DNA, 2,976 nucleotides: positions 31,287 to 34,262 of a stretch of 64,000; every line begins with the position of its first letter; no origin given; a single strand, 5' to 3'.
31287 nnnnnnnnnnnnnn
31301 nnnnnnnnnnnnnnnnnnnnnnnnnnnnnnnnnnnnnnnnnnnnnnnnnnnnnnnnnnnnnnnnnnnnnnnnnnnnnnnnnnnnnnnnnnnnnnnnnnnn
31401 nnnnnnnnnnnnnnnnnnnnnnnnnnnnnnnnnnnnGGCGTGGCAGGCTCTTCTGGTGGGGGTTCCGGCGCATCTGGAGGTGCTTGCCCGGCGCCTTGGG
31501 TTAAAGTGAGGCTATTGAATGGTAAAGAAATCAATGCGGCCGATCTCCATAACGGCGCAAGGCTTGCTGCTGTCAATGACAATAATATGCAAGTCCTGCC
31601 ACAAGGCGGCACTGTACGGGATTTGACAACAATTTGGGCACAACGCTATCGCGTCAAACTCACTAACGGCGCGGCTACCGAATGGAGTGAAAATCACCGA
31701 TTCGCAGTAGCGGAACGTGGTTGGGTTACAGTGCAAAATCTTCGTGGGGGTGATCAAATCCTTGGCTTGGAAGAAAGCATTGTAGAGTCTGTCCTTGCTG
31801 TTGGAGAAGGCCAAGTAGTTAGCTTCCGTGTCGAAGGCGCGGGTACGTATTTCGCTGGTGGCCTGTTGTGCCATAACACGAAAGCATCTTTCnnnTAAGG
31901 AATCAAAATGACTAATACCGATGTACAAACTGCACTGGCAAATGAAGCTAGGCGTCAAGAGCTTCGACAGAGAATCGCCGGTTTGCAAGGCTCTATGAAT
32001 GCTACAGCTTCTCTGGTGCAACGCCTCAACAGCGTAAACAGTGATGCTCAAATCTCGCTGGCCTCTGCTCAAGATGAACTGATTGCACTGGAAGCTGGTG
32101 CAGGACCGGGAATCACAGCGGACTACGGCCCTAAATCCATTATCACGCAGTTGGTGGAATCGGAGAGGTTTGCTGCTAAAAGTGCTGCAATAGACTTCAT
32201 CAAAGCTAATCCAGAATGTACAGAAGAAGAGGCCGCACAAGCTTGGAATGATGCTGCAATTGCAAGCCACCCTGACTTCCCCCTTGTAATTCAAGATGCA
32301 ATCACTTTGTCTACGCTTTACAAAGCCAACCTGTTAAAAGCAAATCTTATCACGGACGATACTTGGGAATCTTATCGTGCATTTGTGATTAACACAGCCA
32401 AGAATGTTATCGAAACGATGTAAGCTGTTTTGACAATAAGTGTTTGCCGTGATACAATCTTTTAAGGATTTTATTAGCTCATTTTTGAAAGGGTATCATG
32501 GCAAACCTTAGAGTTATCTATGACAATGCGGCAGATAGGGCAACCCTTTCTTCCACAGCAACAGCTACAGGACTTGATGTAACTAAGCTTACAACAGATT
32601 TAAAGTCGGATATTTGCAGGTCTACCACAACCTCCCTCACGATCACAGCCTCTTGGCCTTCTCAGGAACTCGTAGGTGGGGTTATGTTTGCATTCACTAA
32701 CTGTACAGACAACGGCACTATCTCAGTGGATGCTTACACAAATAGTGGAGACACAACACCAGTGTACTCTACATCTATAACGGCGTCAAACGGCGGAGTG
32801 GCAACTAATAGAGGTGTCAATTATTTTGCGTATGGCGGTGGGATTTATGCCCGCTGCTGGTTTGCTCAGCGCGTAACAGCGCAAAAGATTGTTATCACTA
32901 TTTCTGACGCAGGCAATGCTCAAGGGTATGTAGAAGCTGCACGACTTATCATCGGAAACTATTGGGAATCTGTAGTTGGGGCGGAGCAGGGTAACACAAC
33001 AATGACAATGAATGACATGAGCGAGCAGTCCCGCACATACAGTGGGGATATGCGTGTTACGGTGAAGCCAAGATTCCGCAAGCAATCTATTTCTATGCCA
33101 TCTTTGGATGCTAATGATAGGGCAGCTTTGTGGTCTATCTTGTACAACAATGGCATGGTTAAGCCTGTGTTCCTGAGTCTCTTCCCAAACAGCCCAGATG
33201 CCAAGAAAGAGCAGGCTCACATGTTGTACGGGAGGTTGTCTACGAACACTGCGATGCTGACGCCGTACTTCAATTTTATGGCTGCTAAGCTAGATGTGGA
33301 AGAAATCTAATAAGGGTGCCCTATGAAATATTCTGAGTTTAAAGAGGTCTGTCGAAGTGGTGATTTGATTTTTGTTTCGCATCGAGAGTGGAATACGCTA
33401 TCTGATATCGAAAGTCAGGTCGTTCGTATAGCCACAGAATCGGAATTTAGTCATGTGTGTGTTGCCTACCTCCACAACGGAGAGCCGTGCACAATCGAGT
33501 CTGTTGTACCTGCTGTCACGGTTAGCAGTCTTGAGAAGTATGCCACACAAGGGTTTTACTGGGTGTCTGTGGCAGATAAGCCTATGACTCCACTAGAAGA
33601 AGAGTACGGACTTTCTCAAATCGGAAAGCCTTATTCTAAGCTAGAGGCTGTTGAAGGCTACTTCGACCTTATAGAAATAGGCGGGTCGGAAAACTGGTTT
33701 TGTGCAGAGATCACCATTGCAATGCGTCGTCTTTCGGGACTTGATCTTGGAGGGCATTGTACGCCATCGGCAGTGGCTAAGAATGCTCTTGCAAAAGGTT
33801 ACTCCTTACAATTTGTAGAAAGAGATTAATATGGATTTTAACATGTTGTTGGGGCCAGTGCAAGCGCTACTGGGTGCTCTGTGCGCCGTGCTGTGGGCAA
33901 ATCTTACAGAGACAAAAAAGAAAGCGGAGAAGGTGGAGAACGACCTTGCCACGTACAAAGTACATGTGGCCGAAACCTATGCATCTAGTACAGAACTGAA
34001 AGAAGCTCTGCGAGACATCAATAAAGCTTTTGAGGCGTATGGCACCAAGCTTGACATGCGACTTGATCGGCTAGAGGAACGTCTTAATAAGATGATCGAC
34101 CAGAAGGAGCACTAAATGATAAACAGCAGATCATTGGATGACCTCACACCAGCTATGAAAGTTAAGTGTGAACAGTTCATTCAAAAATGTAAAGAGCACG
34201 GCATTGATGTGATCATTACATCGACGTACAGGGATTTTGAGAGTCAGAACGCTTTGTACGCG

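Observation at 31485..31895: Complete Hint (intein/BIL-like) module at the very C-terminus of the 1441-aa tail fibre, leaving a 5-residue C-extein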

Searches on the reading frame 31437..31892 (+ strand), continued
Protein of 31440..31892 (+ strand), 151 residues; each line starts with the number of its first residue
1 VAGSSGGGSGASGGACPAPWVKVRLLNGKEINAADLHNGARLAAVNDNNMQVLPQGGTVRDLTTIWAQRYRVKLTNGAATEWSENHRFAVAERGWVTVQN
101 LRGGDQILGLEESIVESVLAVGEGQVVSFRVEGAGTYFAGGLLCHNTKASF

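Call 57: search_protein_families(library=pfam, proteins=[P0101, P0134, P0141, P0143, P0157, P0128, P0122, P0096], max_evalue=0.001)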
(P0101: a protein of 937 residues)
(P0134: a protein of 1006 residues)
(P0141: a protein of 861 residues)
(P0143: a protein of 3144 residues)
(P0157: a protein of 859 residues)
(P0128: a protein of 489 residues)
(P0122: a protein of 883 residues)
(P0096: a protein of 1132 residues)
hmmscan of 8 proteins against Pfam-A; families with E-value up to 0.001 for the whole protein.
P0101 (937 aa): 1 family
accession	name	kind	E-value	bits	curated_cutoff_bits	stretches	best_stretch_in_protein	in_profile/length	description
PF07591.16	PT-HINT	-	1.8e-05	25.5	27.7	1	699-810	7-124/137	Pretoxin HINT domain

P0134 (1006 aa): 2 families
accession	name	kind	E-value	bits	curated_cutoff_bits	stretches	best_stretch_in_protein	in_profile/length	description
PF00353.25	HemolysinCabind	-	2.7e-08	34.1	23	1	168-202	2-36/36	RTX calcium-binding nonapeptide repeat (4 copies)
PF07591.16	PT-HINT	-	4.1e-07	30.8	27.7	1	396-503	11-124/137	Pretoxin HINT domain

P0141 (861 aa): 1 family
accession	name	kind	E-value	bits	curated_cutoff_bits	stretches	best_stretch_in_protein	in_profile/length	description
PF07591.16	PT-HINT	-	2.5e-07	31.5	27.7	1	595-706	6-124/137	Pretoxin HINT domain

P0143 (3144 aa): 2 families
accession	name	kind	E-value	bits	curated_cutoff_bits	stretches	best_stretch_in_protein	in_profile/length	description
PF13946.11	DUF4214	-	2.4e-05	24.7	23.2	1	2475-2509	18-52/72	Domain of unknown function (DUF4214)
PF07591.16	PT-HINT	-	0.00039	21.1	27.7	1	2908-3013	13-125/137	Pretoxin HINT domain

P0157 (859 aa): 1 family
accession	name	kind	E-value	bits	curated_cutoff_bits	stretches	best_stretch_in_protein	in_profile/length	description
PF07591.16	PT-HINT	-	4.4e-06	27.4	27.7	1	618-727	12-128/137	Pretoxin HINT domain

P0128 (489 aa): 2 families
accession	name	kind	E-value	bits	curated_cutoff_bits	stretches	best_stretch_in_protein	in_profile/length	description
PF14890.11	Intein_splicing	-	8.7e-09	35.8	35.8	0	65-183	70-155/155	Intein splicing domain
PF07591.16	PT-HINT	-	3.1e-08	34.4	27.7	0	260-319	59-124/137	Pretoxin HINT domain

P0122 (883 aa): 7 families
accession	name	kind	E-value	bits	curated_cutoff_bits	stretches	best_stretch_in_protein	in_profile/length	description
PF07591.16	PT-HINT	-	5.1e-36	124.4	27.7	3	527-656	2-132/137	Pretoxin HINT domain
PF14890.11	Intein_splicing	-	1.6e-21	77.1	35.8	2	544-653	22-155/155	Intein splicing domain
PF01079.26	Hint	-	1.1e-20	74.7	29.7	1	212-249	11-49/213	Hint module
PF05203.21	Hom_end_hint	-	2.2e-18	67.6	32.1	2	350-413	1-61/228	Hom_end-associated Hint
PF13403.11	Hint_2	-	4.7e-15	56.7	28.4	0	520-551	2-33/147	Hint domain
PF14623.11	Vint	-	3.8e-08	33.7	27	0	213-284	1-66/166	Hint-domain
PF08517.17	AXH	-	1.3e-06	29.4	33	0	215-285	1-82/116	Ataxin-1 and HBP1 module (AXH)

P0096 (1132 aa): 12 families
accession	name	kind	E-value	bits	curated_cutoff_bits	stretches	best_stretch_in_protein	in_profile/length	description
PF07591.16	PT-HINT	-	3e-55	186.7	27.7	5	456-577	9-131/137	Pretoxin HINT domain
PF01079.26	Hint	-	5.7e-42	144.1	29.7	3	573-652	6-89/213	Hint module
PF14890.11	Intein_splicing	-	1.3e-32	113.1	35.8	1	615-714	33-155/155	Intein splicing domain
PF13403.11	Hint_2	-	6.5e-30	104.9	28.4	2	307-342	2-36/147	Hint domain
PF04280.21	Tim44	-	1.3e-25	90.6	29.6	2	787-927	4-146/147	Tim44-like domain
PF14623.11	Vint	-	1.4e-22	80.7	27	0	579-652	1-67/166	Hint-domain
PF05203.21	Hom_end_hint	-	3.2e-12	47.4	32.1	0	580-610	1-31/228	Hom_end-associated Hint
PF17820.7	PDZ_6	-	3.3e-10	40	27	0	247-274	13-39/54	PDZ domain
PF20260.4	PUA_4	-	1e-07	32.4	23.9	0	251-264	15-28/48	RNA methyltransferase PUA domain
PF23835.1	DUF7205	-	6.4e-06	26.4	27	0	250-348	12-106/128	Domain of unknown function (DUF7205)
PF13180.12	PDZ_2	-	0.00028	21.5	27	0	517-536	25-43/80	PDZ domain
PF17816.7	PDZ_4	-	0.00063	20.5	23.1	0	657-675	26-44/114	PDZ domain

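Call 75: find_related_loci(query=A1, collection=genome_contigs, flank=3000)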
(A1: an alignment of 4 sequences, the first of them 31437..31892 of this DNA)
Query A1 (152 aa) in genome_contigs; peptide patterns used: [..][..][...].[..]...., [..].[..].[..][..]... (x = any residue, [..] = any of these).
27 stretches matched a pattern, but none encodes a relative of the query by tblastn (E <= 1e-3).

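Call 77: search_protein_families(library=phrogs, proteins=[P0098, P0105, P0113, P0114, P0117, P0130, P0133, P0168], max_evalue=0.00001)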
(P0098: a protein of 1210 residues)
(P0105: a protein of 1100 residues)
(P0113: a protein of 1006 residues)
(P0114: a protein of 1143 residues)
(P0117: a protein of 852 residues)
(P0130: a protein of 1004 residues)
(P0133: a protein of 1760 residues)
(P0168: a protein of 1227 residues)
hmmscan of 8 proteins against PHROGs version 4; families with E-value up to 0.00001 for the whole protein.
P0098 (1210 aa): 2 families
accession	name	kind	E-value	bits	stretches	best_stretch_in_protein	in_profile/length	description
phrog_26466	-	unknown function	2.1e-08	32.7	0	795-856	1814-1874/2337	-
phrog_32822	-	head and packaging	2e-07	30.1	0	20-105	671-757/1548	virion structural protein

P0105 (1100 aa): 4 families
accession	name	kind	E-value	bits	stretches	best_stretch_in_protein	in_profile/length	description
phrog_1101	-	tail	1.3e-119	402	1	2-643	20-688/1405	tail protein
phrog_4271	-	tail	7.1e-62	210.5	2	6-156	43-202/1309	tail protein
phrog_31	-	tail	2.5e-15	56.3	1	172-397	537-758/1565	central tail fiber J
phrog_17995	-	unknown function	1.5e-13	51.5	1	489-628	3-140/332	-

P0113 (1006 aa): 4 families
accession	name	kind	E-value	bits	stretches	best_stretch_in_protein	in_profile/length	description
phrog_1101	-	tail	2.6e-92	311.5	1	19-651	30-672/1405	tail protein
phrog_4271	-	tail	9.5e-59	200.1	2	225-640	785-1185/1309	tail protein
phrog_17995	-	unknown function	1.1e-12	48.6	1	502-653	4-141/332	-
phrog_31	-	tail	5.8e-08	32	1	186-392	538-741/1565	central tail fiber J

P0114 (1143 aa): 2 families
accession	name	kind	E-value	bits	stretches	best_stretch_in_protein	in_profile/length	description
phrog_1101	-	tail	1.7e-26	93.4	1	124-473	155-508/1405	tail protein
phrog_18983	-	tail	4.6e-08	31.5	1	502-732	1429-1666/1970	tail fiber protein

P0117 (852 aa): 3 families
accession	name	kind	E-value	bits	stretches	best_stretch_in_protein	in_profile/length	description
phrog_33923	-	unknown function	3.5e-20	71.6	1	268-393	708-833/2146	-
phrog_3890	-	tail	4.2e-11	41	0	370-468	549-647/3453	straight fibre tail protein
phrog_37728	-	unknown function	1e-07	30.5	1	363-465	1440-1541/1894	-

P0130 (1004 aa): 0 families

P0133 (1760 aa): 7 families
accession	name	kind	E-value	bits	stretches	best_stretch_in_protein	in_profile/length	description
phrog_26466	-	unknown function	4.5e-30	104.5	2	698-903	1634-1836/2337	-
phrog_38009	-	tail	3.9e-19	68.2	1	606-1129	959-1460/2075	tail protein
phrog_1330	-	tail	1.4e-12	47.4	0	679-724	1014-1059/1361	tail protein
phrog_33754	-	unknown function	8.1e-11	42.3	0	518-670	20-174/555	-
phrog_32822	-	head and packaging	7.3e-08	31.5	1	548-711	989-1157/1548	virion structural protein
phrog_1786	-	head and packaging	5.7e-07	28.8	0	510-576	382-444/1246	minor head protein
phrog_1899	-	unknown function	1e-06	28.3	0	662-712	422-472/933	-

P0168 (1227 aa): 1 family
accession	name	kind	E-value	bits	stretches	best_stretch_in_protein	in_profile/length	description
phrog_31460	-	tail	2.9e-17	64.1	1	140-250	56-163/288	tail protein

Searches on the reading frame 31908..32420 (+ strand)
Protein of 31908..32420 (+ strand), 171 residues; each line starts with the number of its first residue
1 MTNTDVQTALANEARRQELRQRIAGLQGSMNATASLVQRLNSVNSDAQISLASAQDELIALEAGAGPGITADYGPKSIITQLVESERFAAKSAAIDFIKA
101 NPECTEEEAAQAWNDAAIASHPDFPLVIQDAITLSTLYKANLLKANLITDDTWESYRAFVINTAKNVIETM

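Call 33: search_protein_families(library=phrogs, proteins=[window:31908-32420:+], max_evalue=0.001)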
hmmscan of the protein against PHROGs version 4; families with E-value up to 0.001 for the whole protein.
window:31908-32420:+ (171 aa): 0 families

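Call 49: search_protein_families(library=pfam, proteins=[window:31908-32420:+], max_evalue=0.01)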
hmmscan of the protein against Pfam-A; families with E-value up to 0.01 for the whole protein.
window:31908-32420:+ (171 aa): 0 families

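Call 54: find_related_loci(query=A3, collection=viral_contigs, flank=3000)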
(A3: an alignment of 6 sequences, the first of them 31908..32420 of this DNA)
Query A3 (171 aa) in viral_contigs; peptide patterns used: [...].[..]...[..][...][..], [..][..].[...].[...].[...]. (x = any residue, [..] = any of these).
78 stretches matched a pattern; 20 encode a relative of the query (tblastn E <= 1e-3); 20 distinct loci.
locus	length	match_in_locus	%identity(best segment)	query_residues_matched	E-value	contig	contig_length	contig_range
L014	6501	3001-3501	86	5-171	5e-97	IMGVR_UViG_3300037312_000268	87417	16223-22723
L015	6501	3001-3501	86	5-171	5e-97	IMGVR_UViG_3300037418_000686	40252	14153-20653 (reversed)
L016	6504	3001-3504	89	4-171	6e-94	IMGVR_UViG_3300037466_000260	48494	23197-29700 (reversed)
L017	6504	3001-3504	89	4-171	6e-94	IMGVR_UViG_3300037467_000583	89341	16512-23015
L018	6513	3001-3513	89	1-171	1e-102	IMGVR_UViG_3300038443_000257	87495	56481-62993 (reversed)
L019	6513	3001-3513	70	1-171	2e-75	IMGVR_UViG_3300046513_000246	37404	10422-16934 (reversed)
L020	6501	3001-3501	60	2-168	1e-68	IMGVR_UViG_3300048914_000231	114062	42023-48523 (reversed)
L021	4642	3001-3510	59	2-171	7e-65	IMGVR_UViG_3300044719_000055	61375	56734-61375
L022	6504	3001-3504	58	1-168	1e-64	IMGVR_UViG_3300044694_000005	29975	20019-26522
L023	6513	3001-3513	67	1-171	5e-64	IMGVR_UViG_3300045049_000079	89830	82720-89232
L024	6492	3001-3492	60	5-168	6e-60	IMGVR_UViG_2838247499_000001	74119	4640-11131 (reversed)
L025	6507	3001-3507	61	1-171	3e-59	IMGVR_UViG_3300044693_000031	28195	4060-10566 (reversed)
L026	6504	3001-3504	54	4-171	1e-58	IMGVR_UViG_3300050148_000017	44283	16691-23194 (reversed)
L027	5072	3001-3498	57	4-168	2e-47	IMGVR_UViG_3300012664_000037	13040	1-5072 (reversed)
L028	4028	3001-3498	48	1-168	6e-44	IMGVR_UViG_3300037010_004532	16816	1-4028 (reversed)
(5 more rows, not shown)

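Call 70: search_solved_structures(query=A3, max_evalue=1)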
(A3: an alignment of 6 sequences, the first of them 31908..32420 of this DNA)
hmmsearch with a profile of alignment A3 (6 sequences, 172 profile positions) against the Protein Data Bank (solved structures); distinct sequences matched with E-value up to 1: 0.

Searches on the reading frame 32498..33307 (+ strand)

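Call 33: search_protein_families(library=phrogs, proteins=[window:32498-33307:+], max_evalue=0.001)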
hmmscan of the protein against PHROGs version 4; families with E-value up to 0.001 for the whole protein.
window:32498-33307:+ (270 aa): 1 family
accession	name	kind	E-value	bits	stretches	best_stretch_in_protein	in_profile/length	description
phrog_8610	-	unknown function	2e-25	90.5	1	1-250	1-248/270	-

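Call 49: search_protein_families(library=pfam, proteins=[window:32498-33307:+], max_evalue=0.01)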
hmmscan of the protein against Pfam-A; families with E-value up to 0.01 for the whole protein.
window:32498-33307:+ (270 aa): 0 families

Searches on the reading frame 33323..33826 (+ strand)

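Call 33: search_protein_families(library=phrogs, proteins=[window:33323-33826:+], max_evalue=0.001)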
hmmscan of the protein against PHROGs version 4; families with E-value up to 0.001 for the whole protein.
window:33323-33826:+ (168 aa): 1 family
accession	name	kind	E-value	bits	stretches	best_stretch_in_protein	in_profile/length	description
phrog_1128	-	moron, auxiliary metabolic gene and host takeover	3.1e-08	34.2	1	11-148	23-161/381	enoyl-CoA hydratase/carnithine racemase-like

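Call 49: search_protein_families(library=pfam, proteins=[window:33323-33826:+], max_evalue=0.01)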
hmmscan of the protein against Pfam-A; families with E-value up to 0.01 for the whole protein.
window:33323-33826:+ (168 aa): 1 family
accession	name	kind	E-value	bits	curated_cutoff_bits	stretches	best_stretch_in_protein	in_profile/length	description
PF05708.18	Peptidase_C92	-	0.00043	20.8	27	1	10-105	2-97/166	Permuted papain-like amidase enzyme, YaeF/YiiX, C92 family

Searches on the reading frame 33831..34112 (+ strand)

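Call 33: search_protein_families(library=phrogs, proteins=[window:33831-34112:+], max_evalue=0.001)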
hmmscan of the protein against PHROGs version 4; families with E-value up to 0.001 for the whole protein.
window:33831-34112:+ (94 aa): 4 families
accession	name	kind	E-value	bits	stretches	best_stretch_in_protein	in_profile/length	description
phrog_7885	-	unknown function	7.7e-12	46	1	12-90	10-70/83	-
phrog_462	-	other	6.1e-06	27.3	1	3-92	14-97/101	lipoprotein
phrog_12220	-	unknown function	8e-05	23.7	1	12-90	4-85/89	-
phrog_739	-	lysis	0.00028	22.1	1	5-91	2-91/122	Rz-like spanin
